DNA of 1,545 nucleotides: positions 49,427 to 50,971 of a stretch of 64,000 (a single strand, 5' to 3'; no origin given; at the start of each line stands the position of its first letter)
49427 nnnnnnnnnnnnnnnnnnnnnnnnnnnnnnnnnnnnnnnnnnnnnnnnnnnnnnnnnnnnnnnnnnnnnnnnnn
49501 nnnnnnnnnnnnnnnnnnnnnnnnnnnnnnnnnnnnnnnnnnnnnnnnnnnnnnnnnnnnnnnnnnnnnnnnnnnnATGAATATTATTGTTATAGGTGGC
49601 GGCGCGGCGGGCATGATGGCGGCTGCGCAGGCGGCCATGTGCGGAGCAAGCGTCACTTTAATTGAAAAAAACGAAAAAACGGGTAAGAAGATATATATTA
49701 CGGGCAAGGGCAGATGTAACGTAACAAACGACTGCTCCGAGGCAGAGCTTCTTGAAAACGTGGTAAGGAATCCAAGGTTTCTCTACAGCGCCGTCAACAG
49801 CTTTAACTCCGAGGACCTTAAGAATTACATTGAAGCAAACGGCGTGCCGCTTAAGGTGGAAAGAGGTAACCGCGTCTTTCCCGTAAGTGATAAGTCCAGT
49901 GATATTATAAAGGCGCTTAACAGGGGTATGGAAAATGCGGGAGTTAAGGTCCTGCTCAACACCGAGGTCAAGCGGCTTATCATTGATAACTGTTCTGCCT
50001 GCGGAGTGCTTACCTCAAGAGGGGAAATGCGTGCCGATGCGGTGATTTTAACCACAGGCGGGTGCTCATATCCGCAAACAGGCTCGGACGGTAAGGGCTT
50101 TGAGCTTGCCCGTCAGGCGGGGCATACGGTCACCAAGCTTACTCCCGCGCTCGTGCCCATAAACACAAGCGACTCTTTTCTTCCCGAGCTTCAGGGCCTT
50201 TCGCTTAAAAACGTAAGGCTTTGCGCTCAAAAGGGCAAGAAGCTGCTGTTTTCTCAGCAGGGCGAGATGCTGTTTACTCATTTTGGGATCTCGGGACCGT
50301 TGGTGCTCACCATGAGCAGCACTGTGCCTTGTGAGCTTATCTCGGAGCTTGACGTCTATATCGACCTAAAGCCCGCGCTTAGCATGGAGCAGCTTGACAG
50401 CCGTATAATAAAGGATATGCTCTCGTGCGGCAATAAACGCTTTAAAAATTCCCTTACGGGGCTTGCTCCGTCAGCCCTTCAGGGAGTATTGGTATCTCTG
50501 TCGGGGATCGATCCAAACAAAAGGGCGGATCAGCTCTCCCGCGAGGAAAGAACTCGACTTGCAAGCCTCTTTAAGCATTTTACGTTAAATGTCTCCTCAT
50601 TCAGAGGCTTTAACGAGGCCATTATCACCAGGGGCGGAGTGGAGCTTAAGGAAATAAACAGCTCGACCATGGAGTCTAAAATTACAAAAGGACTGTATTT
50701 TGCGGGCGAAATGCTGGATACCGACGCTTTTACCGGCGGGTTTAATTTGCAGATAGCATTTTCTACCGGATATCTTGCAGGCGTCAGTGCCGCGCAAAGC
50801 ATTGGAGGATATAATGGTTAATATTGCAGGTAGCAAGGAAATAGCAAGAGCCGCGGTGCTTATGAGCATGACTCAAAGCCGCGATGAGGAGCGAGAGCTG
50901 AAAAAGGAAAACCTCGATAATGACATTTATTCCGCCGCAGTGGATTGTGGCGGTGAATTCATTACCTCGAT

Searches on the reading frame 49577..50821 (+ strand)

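Call 81: search_protein_families(library=ncbifam, proteins=[window:49577-50821:+], max_evalue=0.00001)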
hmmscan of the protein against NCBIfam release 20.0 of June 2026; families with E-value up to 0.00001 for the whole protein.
window:49577-50821:+ (414 aa): 34 families (the best 25 are shown)
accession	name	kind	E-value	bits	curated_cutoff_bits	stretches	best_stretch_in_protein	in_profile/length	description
TIGR00275.1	TIGR00275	subfamily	1.1e-139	465.7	183.8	1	3-402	1-400/401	aminoacetone oxidase family FAD-binding enzyme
TIGR03862.1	flavo_PP4765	subfamily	3e-43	148.1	242.65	1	24-407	2-373/376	TIGR03862 family flavoprotein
NF006130.0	PRK08274.1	equivalog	2.4e-13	49.7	369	1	2-163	7-192/467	FAD-dependent tricarballylate dehydrogenase TcuA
NF005882.1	PRK07843.1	equivalog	2.8e-11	42.6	788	0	2-45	3-46/547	3-oxosteroid 1-dehydrogenase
NF041853.1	hythiocyan_redase_MerA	equivalog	3.1e-09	36.2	650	0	95-168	190-260/440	hypothiocyanous acid reductase MerA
NF004789.0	PRK06134.1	subfamily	3.1e-09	36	747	0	2-37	14-49/581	FAD-dependent oxidoreductase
NF005560.0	PRK07233.1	equivalog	4.4e-09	35.7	252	0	1-36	1-36/435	hypothetical protein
TIGR01350.1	lipoamide_DH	equivalog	1.3e-08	34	408.8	0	2-36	3-37/461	dihydrolipoyl dehydrogenase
TIGR00551.1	nadB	equivalog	1.4e-08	33.9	452.75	0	98-188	117-219/489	L-aspartate oxidase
NF001933.0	PRK00711.1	subfamily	2e-08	33.7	383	0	110-164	203-257/429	D-amino acid dehydrogenase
NF045637.1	carotdesatCrtDProt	equivalog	2e-08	33.2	580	0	3-39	1-37/485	1-hydroxycarotenoid 3,4-desaturase CrtD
NF058655.1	CrtID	equivalog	2.5e-08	33.2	640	0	3-38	1-36/478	bifunctional phytoene desaturase/3,4-desaturase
TIGR03997.1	mycofact_OYE_2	equivalog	2.5e-08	32.8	793.15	1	2-43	381-422/645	mycofactocin system FadH/OYE family oxidoreductase 2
TIGR02352.1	thiamin_ThiO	equivalog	5e-08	32.4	250.8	0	108-163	151-206/351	glycine oxidase ThiO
TIGR02032.1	GG-red-SF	subfamily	9.4e-08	32.1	158.8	1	3-164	3-149/297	geranylgeranyl reductase family protein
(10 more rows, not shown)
